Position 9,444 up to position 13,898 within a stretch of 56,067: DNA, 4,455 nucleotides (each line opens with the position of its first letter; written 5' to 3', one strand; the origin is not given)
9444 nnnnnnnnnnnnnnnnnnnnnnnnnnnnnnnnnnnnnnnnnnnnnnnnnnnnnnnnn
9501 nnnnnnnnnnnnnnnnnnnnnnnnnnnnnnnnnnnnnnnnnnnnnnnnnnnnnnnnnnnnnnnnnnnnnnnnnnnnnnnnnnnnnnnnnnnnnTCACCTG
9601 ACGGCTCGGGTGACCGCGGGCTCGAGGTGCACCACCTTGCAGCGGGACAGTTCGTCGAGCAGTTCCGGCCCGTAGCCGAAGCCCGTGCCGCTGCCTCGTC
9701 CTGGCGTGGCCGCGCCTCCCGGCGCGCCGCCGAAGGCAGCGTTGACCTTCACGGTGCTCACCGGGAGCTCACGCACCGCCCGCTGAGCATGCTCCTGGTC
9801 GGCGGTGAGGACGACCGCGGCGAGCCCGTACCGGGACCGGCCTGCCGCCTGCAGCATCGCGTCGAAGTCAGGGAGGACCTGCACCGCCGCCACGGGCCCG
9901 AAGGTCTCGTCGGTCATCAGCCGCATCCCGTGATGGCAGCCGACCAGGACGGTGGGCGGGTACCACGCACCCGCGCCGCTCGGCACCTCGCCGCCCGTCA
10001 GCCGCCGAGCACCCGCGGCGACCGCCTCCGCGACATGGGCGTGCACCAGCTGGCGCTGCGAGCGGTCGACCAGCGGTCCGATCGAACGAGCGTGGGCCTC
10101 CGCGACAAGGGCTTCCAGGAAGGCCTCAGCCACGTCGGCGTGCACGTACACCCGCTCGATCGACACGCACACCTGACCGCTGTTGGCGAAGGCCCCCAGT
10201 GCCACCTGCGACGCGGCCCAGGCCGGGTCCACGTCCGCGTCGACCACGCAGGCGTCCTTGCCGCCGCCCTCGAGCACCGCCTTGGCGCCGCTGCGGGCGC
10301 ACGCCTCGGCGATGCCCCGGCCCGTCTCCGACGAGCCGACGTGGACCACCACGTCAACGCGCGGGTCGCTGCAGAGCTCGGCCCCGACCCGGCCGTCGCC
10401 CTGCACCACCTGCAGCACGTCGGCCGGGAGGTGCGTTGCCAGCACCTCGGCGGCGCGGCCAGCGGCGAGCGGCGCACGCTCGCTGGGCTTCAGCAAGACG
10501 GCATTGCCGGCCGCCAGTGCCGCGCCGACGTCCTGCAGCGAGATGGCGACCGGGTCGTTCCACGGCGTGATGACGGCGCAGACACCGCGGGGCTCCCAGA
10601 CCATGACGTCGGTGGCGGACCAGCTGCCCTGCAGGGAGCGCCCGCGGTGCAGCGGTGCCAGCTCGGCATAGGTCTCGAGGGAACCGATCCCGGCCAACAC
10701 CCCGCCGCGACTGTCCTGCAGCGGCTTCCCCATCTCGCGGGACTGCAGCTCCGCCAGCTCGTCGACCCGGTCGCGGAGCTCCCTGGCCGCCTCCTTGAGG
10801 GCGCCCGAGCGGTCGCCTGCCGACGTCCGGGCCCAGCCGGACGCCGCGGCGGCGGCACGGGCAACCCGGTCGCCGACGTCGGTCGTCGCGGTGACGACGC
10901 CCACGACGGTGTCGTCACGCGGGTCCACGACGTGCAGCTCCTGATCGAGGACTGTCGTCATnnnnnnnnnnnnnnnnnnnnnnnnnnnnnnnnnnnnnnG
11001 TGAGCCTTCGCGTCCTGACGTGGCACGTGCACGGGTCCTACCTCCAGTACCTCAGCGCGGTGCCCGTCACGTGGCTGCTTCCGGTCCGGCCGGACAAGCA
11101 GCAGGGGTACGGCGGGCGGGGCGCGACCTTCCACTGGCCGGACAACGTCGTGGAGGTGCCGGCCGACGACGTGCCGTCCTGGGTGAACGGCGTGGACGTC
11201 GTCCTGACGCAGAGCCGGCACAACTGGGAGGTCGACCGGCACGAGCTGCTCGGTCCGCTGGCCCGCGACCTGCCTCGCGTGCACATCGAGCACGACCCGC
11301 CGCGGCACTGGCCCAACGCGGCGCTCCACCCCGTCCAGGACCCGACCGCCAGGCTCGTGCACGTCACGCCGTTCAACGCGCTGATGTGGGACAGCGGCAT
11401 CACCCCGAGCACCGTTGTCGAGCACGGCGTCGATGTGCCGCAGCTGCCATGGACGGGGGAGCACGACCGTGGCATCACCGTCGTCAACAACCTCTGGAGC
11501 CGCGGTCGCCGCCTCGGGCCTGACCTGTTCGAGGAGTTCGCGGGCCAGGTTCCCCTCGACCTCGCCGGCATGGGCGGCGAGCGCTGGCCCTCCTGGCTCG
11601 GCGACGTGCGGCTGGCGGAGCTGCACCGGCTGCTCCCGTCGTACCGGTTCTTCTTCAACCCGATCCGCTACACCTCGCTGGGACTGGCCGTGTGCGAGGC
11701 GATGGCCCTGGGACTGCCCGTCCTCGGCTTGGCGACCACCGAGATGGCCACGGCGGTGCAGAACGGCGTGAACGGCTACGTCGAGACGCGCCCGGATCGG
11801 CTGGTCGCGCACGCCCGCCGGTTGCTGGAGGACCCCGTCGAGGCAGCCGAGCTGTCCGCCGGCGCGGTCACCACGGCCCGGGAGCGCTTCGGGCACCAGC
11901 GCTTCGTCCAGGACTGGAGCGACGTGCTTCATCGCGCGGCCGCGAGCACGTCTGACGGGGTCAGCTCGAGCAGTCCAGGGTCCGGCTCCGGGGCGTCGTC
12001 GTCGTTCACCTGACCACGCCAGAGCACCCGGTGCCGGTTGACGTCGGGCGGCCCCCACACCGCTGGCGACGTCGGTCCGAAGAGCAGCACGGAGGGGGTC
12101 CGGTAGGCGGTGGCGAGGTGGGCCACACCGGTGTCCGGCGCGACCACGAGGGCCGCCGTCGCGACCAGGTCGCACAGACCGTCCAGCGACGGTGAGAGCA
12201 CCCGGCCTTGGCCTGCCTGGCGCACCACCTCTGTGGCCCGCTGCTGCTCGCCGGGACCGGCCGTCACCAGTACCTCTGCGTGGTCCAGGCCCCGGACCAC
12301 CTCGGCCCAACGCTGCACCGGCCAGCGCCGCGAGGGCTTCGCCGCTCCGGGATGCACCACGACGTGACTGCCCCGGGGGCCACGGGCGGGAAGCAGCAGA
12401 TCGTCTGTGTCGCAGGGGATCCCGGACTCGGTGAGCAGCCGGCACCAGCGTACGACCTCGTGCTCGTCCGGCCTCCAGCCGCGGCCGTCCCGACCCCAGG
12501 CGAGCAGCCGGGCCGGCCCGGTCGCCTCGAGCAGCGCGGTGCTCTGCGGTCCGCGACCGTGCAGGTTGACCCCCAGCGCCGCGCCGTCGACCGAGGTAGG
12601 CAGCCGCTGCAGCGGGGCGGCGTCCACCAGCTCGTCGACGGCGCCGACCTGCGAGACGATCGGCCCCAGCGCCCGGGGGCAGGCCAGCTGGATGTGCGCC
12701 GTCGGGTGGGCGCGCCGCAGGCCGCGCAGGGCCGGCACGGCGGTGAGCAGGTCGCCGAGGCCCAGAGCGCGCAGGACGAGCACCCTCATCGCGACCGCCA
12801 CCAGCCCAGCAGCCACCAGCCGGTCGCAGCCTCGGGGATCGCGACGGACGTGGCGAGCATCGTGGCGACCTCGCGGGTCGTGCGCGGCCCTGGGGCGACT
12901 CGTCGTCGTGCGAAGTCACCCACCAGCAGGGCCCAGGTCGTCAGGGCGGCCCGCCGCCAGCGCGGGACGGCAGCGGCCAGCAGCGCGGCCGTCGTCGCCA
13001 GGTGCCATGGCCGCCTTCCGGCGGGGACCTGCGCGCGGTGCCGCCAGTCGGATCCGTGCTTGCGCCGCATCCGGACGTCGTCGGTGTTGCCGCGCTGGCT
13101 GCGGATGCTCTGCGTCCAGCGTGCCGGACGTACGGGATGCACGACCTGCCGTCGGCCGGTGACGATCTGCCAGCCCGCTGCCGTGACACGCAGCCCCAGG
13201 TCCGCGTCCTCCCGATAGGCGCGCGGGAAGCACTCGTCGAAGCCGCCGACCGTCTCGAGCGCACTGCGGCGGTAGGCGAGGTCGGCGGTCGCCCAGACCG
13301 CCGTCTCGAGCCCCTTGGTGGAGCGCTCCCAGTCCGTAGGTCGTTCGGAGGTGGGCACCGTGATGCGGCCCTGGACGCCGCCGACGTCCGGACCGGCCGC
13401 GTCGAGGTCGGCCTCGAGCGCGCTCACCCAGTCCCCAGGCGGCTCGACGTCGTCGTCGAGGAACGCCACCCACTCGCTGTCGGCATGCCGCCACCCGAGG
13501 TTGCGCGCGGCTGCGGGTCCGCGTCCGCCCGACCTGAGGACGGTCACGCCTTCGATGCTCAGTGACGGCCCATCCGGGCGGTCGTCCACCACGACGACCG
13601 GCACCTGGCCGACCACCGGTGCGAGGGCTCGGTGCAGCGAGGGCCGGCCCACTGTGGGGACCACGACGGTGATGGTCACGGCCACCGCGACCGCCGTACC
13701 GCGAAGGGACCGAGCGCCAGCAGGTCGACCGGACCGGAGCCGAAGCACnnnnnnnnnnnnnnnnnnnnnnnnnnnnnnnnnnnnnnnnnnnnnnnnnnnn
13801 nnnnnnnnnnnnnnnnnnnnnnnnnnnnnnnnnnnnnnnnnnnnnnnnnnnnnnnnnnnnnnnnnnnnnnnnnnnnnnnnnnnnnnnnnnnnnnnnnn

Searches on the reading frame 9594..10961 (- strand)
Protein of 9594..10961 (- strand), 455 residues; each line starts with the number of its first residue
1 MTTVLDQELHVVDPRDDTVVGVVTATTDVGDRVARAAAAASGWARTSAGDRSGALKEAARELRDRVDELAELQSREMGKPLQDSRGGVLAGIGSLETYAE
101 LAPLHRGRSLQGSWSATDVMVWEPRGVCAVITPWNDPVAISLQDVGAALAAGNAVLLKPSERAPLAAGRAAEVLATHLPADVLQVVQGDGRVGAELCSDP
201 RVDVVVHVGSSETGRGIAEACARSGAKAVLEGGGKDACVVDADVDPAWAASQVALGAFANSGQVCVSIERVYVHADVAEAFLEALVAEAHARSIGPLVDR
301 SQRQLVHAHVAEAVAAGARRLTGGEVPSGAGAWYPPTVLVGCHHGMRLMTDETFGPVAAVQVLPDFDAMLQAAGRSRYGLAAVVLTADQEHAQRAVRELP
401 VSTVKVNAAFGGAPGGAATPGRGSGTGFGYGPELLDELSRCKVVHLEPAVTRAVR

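Call 7: search_protein_families(library=pfam, proteins=[window:9594-10961:-], max_evalue=0.001)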
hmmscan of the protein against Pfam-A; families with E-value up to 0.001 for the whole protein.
window:9594-10961:- (455 aa): 2 families
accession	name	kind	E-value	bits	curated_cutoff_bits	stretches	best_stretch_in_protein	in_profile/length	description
PF00171.27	Aldedh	-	1.4e-112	377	23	1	7-444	7-461/461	Aldehyde dehydrogenase family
PF05893.19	LuxC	-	1.6e-08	34.3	21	1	121-283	85-253/401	Acyl-CoA reductase (LuxC)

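Call 42: search_protein_families(library=ncbifam, proteins=[window:9594-10961:-], max_evalue=0.00001)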
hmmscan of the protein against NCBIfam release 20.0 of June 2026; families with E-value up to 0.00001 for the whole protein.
window:9594-10961:- (455 aa): 44 families (the best 25 are shown)
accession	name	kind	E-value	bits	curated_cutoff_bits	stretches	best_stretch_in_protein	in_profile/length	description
NF006916.0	PRK09407.1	equivalog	1.6e-81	274.5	521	1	23-426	50-472/526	succinic semialdehyde dehydrogenase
NF009725.0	PRK13252.1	equivalog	3.9e-77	259.7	593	1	6-447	21-480/488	betaine-aldehyde dehydrogenase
NF010000.0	PRK13473.1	subfamily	5.2e-76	256.2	615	1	6-410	16-436/475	aminobutyraldehyde dehydrogenase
TIGR01804.1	BADH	equivalog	4.2e-75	253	668.6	1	7-416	13-440/467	betaine-aldehyde dehydrogenase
NF052305.1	DioxValDhHalo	equivalog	1.8e-71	241.5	750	1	7-412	20-444/483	2,5-dioxovalerate dehydrogenase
TIGR01780.1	SSADH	subfamily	5.7e-69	233.1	646.35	1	20-409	10-415/448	succinate-semialdehyde dehydrogenase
NF007497.0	PRK10090.1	equivalog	3.2e-68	230.6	500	1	6-447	21-478/480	aldehyde dehydrogenase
NF002852.0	PRK03137.1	subfamily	1.1e-67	229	648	1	8-418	51-481/514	L-glutamate gamma-semialdehyde dehydrogenase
NF040648.1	lactal_redase_Meth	equivalog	1.9e-65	221.7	650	1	5-408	9-423/463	lactaldehyde dehydrogenase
NF042993.1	AlphKGSA_gudD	equivalog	4e-65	220.4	770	1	13-412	25-444/481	alpha-ketoglutaric semialdehyde dehydrogenase GucD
TIGR03216.1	OH_muco_semi_DH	equivalog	1e-64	219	693.25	1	8-410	15-443/481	2-hydroxymuconic semialdehyde dehydrogenase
TIGR02299.1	HpaE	equivalog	2.4e-61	207.8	638.35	1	10-408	19-438/488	5-carboxymethyl-2-hydroxymuconate semialdehyde dehydrogenase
NF045735.1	PaDhStyDPseudo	equivalog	6.7e-59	199.8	850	1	7-414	18-449/483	phenylacetaldehyde dehydrogenase StyD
NF008869.0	PRK11904.1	equivalog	4.6e-58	196.9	747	1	9-444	565-1024/1042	bifunctional proline dehydrogenase/L-glutamate gamma-semialdehyde dehydrogenase PutA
NF042989.1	AldDh_AldH_Clos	equivalog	8.6e-58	196.2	800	1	25-415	19-426/458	aldehyde dehydrogenase AldH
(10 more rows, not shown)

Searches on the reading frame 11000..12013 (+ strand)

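Call 4: search_protein_families(library=pfam, proteins=[window:11000-12013:+], max_evalue=0.001)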
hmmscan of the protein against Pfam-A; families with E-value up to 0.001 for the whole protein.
window:11000-12013:+ (337 aa): 3 families
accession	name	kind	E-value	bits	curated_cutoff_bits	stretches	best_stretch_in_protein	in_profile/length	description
PF13692.12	Glyco_trans_1_4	-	1.2e-11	45.5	27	1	198-278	62-142/142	Glycosyl transferases group 1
PF00534.26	Glycos_transf_1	-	2.9e-09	37.1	26.4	1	199-285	77-165/172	Glycosyl transferases group 1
PF13524.12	Glyco_trans_1_2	-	1.3e-08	35.4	25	1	186-304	17-140/144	Glycosyl transferase-like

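Call 6: search_protein_families(library=ncbifam, proteins=[window:11000-12013:+], max_evalue=0.001)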
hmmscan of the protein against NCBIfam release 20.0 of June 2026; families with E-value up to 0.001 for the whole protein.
window:11000-12013:+ (337 aa): 7 families
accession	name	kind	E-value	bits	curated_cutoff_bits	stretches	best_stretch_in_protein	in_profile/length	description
TIGR03999.1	thiol_BshA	equivalog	1.3e-09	37.4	273.7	1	208-312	266-372/375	N-acetyl-alpha-D-glucosaminyl L-malate synthase BshA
NF038229.1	Glyco4_Geo_Pelo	equivalog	3.8e-08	32.7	400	1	173-311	199-334/338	GPMC system family 4 glycosyltransferase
NF041876.1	EPS_EpsE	equivalog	4.4e-08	32.8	400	1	201-301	282-384/389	exopolysaccharide biosynthesis GT4 family glycosyltransferase EpsE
TIGR02470.1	sucr_synth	equivalog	4.6e-05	21.7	810.4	1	202-299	630-734/784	sucrose synthase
NF038295.1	EPS_HpsP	equivalog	0.00011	21.4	550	1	210-300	283-374/388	hormogonium polysaccharide biosynthesis glycosyltransferase HpsP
TIGR03449.1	mycothiol_MshA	equivalog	0.00016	20.7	462.5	1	225-312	314-402/406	D-inositol-3-phosphate glycosyltransferase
NF053787.1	GlcN_PG_synth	equivalog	0.00082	18.3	480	0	225-305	272-351/361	N-acetylglucosaminyl phosphatidylglycerol synthase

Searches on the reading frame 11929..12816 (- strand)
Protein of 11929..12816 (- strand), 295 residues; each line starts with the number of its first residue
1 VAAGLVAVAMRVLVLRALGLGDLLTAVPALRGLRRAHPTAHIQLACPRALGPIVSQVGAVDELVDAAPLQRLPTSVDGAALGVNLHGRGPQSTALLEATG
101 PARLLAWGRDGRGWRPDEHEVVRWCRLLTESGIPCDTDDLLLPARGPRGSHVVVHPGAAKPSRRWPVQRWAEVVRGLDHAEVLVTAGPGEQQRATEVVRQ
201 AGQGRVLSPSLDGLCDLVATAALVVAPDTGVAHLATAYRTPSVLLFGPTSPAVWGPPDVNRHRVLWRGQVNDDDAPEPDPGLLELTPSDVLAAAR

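Call 4: search_protein_families(library=pfam, proteins=[window:11929-12816:-], max_evalue=0.001)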
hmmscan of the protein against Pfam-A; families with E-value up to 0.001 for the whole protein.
window:11929-12816:- (295 aa): 1 family
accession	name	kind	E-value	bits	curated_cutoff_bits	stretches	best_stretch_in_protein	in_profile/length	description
PF01075.23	Glyco_transf_9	-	8.1e-20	71.6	22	1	151-261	107-224/247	Glycosyltransferase family 9 (heptosyltransferase)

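Call 6: search_protein_families(library=ncbifam, proteins=[window:11929-12789:-], max_evalue=0.001)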
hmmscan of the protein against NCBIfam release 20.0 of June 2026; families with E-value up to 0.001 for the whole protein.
window:11929-12789:- (286 aa): 6 families
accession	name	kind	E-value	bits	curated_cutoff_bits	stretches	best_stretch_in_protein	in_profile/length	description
TIGR02193.1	heptsyl_trn_I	equivalog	3.5e-22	79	185.3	2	142-251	182-295/320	lipopolysaccharide heptosyltransferase I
NF008204.0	PRK10964.1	equivalog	1.4e-15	57.2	437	1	143-253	181-295/322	lipopolysaccharide heptosyltransferase RfaC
TIGR02195.1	heptsyl_trn_II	equivalog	1e-14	54.5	134.6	1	143-258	177-302/339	lipopolysaccharide heptosyltransferase II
TIGR02201.1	heptsyl_trn_III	equivalog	3.2e-12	46.1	170.2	1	132-262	173-310/344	putative lipopolysaccharide heptosyltransferase III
NF007742.0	PRK10422.1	equivalog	2.2e-11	43.2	467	1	139-261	182-311/352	lipopolysaccharide core heptosyltransferase RfaQ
NF008162.0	PRK10916.1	equivalog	8.8e-11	41.6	569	1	147-256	187-305/348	ADP-heptose--LPS heptosyltransferase RfaF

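Call 33: search_solved_structures(query=window:11929-12789:-, max_evalue=0.001)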
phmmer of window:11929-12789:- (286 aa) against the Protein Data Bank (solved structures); distinct sequences matched with E-value up to 0.001: 5.
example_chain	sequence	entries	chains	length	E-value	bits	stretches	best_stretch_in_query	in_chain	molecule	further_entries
6dfe_A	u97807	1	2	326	8.3e-14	55.1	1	140-248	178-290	ADP-heptose--LPS heptosyltransferase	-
2gt1_A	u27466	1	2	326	8.3e-14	55.1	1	140-248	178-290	Lipopolysaccharide heptosyltransferase-1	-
2h1f_A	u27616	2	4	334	9e-14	54.9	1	140-248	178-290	Lipopolysaccharide heptosyltransferase-1 | Lipopolysaccharide heptosyltransferase 1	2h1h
1psw_A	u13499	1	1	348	6.1e-11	45.7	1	146-282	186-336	ADP-HEPTOSE LPS HEPTOSYLTRANSFERASE II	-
3tov_A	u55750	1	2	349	2.1e-10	43.8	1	146-249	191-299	Glycosyl transferase family 9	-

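Call 70: search_solved_structures(query=window:11929-12789:-, max_evalue=1e-9, show_alignments=3)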
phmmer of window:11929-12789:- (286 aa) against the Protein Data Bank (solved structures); distinct sequences matched with E-value up to 1e-9: 5.
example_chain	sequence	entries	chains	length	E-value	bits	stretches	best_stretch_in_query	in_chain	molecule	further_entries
6dfe_A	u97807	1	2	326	8.3e-14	55.1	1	140-248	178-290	ADP-heptose--LPS heptosyltransferase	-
2gt1_A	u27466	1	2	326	8.3e-14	55.1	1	140-248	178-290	Lipopolysaccharide heptosyltransferase-1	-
2h1f_A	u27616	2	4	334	9e-14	54.9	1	140-248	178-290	Lipopolysaccharide heptosyltransferase-1 | Lipopolysaccharide heptosyltransferase 1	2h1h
1psw_A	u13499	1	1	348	6.1e-11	45.7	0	146-282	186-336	ADP-HEPTOSE LPS HEPTOSYLTRANSFERASE II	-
3tov_A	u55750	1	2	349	2.1e-10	43.8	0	146-249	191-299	Glycosyl transferase family 9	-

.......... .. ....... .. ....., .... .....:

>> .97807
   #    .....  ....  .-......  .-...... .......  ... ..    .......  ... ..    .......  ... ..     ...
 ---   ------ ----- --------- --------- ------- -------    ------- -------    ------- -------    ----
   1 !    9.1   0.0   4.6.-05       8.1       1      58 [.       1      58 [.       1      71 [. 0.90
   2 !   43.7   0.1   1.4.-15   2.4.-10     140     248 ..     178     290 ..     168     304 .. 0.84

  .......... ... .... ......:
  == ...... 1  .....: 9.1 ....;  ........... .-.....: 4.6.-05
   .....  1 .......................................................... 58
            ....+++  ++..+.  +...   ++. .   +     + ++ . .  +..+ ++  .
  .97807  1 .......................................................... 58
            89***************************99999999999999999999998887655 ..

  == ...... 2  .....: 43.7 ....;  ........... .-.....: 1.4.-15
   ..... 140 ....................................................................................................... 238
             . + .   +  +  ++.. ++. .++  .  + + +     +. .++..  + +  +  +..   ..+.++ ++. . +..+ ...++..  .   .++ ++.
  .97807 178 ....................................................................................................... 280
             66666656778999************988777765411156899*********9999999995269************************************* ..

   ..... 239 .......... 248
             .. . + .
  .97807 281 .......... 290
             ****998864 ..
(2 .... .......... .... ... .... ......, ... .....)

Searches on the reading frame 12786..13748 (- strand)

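Call 4: search_protein_families(library=pfam, proteins=[window:12786-13748:-], max_evalue=0.001)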
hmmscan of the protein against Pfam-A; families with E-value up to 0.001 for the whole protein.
window:12786-13748:- (320 aa): 5 families
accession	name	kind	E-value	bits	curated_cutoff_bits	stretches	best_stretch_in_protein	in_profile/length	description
PF00535.33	Glycos_transf_2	-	3e-14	53.7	23.3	1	27-144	1-130/168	Glycosyl transferase family 2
PF13632.12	Glyco_trans_2_3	-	1e-08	35.7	27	1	93-275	1-191/198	Glycosyl transferase family group 2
PF10111.15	Glyco_tranf_2_2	-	1.2e-05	25.4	27.3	0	77-100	68-91/276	Glycosyltransferase like family 2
PF13506.12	Glyco_transf_21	-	0.0001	22.3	21.7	0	157-209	107-158/174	Glycosyl transferase family 21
PF13641.12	Glyco_tranf_2_3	-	0.00015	22.3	27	0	144-217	151-223/230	Glycosyltransferase like family 2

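Call 6: search_protein_families(library=ncbifam, proteins=[window:12786-13679:-], max_evalue=0.001)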
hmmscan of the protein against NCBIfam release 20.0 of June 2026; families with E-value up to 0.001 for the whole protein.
window:12786-13679:- (297 aa): 5 families
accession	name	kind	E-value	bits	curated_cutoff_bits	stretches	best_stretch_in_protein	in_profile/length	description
TIGR03965.1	mycofact_glyco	equivalog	3.4e-26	92.1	280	1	2-279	75-376/467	mycofactocin biosynthesis glycosyltransferase MftF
NF041875.1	EPS_EpsD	equivalog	2.1e-16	60.2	370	1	4-250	2-273/325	exopolysaccharide biosynthesis glycosyltransferase EpsD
NF038302.1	EPS_HpsE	equivalog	7.2e-07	28.5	300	1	53-114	72-132/307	hormogonium polysaccharide biosynthesis glycosyltransferase HpsE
NF038299.1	EPS_HpsN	equivalog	8.6e-07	28.2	425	1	57-107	71-120/317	hormogonium polysaccharide biosynthesis glycosyltransferase HpsN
TIGR04283.1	glyco_like_mftF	equivalog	7e-06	25.8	182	1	14-181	16-184/221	TIGR04283 family arsenosugar biosynthesis glycosyltransferase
